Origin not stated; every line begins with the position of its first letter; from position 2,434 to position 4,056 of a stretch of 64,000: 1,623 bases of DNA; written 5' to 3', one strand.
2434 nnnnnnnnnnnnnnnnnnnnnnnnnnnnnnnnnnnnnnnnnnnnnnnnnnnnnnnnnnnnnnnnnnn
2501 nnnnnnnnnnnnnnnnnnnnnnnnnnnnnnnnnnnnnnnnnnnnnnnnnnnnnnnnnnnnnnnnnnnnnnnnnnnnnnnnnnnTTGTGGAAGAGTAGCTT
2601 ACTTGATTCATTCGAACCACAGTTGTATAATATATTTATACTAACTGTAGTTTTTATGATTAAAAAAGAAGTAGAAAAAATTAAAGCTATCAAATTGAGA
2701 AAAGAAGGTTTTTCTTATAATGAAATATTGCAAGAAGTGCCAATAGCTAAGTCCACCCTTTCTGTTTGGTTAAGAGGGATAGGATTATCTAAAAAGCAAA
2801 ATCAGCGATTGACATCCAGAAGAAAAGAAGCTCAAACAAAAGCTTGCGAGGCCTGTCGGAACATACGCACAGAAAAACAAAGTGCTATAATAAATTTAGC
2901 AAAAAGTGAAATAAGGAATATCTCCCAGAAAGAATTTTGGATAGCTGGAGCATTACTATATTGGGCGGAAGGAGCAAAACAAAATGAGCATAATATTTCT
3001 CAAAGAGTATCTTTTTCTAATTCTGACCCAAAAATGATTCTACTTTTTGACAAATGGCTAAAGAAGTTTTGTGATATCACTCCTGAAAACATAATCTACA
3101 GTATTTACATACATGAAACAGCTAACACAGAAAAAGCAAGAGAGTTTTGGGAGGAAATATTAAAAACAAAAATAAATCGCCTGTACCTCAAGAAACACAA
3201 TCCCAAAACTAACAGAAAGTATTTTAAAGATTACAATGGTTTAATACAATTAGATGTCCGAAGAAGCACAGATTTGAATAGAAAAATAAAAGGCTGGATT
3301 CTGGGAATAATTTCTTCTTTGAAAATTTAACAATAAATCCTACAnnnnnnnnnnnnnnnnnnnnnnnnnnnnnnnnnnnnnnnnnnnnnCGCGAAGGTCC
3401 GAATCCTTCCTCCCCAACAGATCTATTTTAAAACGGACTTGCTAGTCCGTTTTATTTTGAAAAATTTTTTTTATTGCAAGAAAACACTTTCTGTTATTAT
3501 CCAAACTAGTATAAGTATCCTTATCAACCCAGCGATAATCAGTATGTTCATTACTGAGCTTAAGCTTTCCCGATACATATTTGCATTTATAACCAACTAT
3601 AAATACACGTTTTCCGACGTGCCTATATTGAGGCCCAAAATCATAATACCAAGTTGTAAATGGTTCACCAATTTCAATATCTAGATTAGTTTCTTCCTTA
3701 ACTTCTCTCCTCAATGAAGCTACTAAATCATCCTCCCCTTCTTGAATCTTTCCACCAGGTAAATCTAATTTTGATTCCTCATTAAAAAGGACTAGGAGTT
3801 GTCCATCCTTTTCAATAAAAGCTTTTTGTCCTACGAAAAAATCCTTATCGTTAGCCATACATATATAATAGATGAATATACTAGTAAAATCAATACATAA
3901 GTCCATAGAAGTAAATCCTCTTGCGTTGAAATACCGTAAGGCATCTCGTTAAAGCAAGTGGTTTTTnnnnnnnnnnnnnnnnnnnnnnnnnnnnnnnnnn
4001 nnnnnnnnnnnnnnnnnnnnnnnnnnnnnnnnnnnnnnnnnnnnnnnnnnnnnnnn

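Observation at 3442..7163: Four-gene operon headed by a PrimPol(AEP)-SF2 helicase fusion and ending in a NUDIX hydrolase: candidate uncharacterised system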

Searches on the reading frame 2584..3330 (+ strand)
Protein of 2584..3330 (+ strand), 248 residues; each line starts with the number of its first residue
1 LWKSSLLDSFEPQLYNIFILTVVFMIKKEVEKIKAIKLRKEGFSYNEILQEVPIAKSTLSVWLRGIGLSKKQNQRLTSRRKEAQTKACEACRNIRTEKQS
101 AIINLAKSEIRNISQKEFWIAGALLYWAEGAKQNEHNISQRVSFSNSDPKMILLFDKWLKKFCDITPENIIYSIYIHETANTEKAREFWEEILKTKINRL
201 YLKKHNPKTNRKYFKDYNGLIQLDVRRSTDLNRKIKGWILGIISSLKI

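Call 3: search_protein_families(library=pfam, proteins=[window:2584-3330:+], max_evalue=0.1)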
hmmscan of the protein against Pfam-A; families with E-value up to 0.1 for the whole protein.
window:2584-3330:+ (248 aa): 4 families
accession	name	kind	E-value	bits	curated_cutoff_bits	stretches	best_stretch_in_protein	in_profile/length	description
PF04218.19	CENP-B_N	-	0.0011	19.1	21.2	1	31-63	11-43/53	CENP-B N-terminal DNA-binding domain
PF13384.12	HTH_23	-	0.0011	19.1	24.6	1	28-64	3-39/50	Homeodomain-like domain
PF12472.13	DUF3693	-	0.045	13.8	21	1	177-194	5-23/60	Phage related protein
PF13518.12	HTH_28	-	0.076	13.6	25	0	31-65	1-35/52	Helix-turn-helix domain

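Call 4: search_protein_families(library=padloc, proteins=[window:2584-3330:+], max_evalue=0.1)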
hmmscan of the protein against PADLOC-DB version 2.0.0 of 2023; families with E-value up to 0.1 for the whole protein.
window:2584-3330:+ (248 aa): 0 families

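Call 5: search_protein_families(library=ncbifam, proteins=[window:2584-3330:+], max_evalue=0.1)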
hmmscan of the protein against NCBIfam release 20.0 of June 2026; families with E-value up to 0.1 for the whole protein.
window:2584-3330:+ (248 aa): 3 families
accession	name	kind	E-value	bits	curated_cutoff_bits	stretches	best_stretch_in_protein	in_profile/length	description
NF033516.0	transpos_IS3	equivalog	0.017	14.4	160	1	31-89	2-57/369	IS3 family transposase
NF003707.0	PRK05325.1-2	equivalog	0.039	13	396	1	24-116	134-220/428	hypothetical protein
TIGR01213.2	pseudo_Pus10arc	equivalog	0.097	11.5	200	0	71-147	40-113/402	tRNA pseudouridine(54/55) synthase Pus10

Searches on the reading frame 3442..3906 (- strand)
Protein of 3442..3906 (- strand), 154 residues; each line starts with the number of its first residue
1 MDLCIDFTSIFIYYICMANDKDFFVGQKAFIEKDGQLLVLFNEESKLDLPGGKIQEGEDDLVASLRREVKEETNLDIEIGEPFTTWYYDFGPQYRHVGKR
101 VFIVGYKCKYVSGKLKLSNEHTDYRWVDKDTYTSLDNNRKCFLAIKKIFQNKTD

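Call 3: search_protein_families(library=pfam, proteins=[window:3442-3906:-], max_evalue=0.1)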
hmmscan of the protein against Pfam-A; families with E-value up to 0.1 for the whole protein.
window:3442-3906:- (154 aa): 4 families
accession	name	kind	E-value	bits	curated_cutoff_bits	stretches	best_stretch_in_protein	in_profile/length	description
PF00293.34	NUDIX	-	6.5e-15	55.8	21.1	1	33-134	13-122/134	NUDIX domain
PF13869.12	NUDIX_2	-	0.012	15.4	27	1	37-87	60-115/188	Nucleotide hydrolase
PF22327.2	Nudt16-like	-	0.033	14.6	27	1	36-78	24-66/161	U8 snoRNA-decapping enzyme-like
PF14815.12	NUDIX_4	-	0.038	14.2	35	1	48-131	28-97/113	NUDIX domain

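Call 4: search_protein_families(library=padloc, proteins=[window:3442-3906:-], max_evalue=0.1)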
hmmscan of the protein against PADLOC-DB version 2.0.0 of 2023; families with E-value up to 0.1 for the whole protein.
window:3442-3906:- (154 aa): 1 family
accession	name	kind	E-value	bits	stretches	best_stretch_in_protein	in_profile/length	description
PDLC04899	PDC-S07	-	3.3e-15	53.9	1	29-137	12-117/135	-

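Call 5: search_protein_families(library=ncbifam, proteins=[window:3442-3906:-], max_evalue=0.1)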
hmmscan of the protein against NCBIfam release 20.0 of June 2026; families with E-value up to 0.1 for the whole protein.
window:3442-3906:- (154 aa): 12 families
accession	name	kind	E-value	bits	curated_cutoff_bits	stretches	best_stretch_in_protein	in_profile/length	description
TIGR00586.1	mutt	equivalog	1.9e-05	24.7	97.9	1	45-104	32-88/129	8-oxo-dGTP diphosphatase MutT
NF012016.0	PRK15472.1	equivalog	2.1e-05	24.3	95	1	48-140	34-130/141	nucleoside triphosphatase NudI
NF008044.0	PRK10776.1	equivalog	3.2e-05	23.8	148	1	45-106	31-89/130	8-oxo-dGTP diphosphatase MutT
NF006530.0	PRK08999.1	equivalog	3.8e-05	22.9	245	1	48-131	36-111/315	Nudix family hydrolase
NF011963.0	PRK15434.1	subfamily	0.00016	21.4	146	1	49-137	47-139/159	GDP-mannose mannosyl hydrolase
NF007834.0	PRK10546.1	equivalog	0.00022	21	156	1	29-128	9-105/135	pyrimidine (deoxy)nucleoside triphosphate diphosphatase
NF052459.1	OxoGTPPhMutT1Mycb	equivalog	0.00029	20.1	475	1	48-129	32-106/292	8-oxo-(d)GTP phosphatase MutT1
NF006961.0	PRK09438.1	equivalog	0.0005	19.5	103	1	54-140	41-137/151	dihydroneopterin triphosphate diphosphatase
NF001938.0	PRK00714.1-5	equivalog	0.0012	18.2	116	1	18-94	22-95/172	RNA pyrophosphohydrolase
TIGR02705.1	nudix_YtkD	equivalog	0.0014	18.2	154.4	1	34-75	34-74/156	RNA deprotection pyrophosphohydrolase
NF001936.0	PRK00714.1-3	equivalog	0.0034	17.3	118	1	46-119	36-108/155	RNA pyrophosphohydrolase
NF003791.0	PRK05379.2-3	equivalog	0.095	11.9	409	1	24-77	202-258/340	bifunctional nicotinamide-nucleotide adenylyltransferase/Nudix hydroxylase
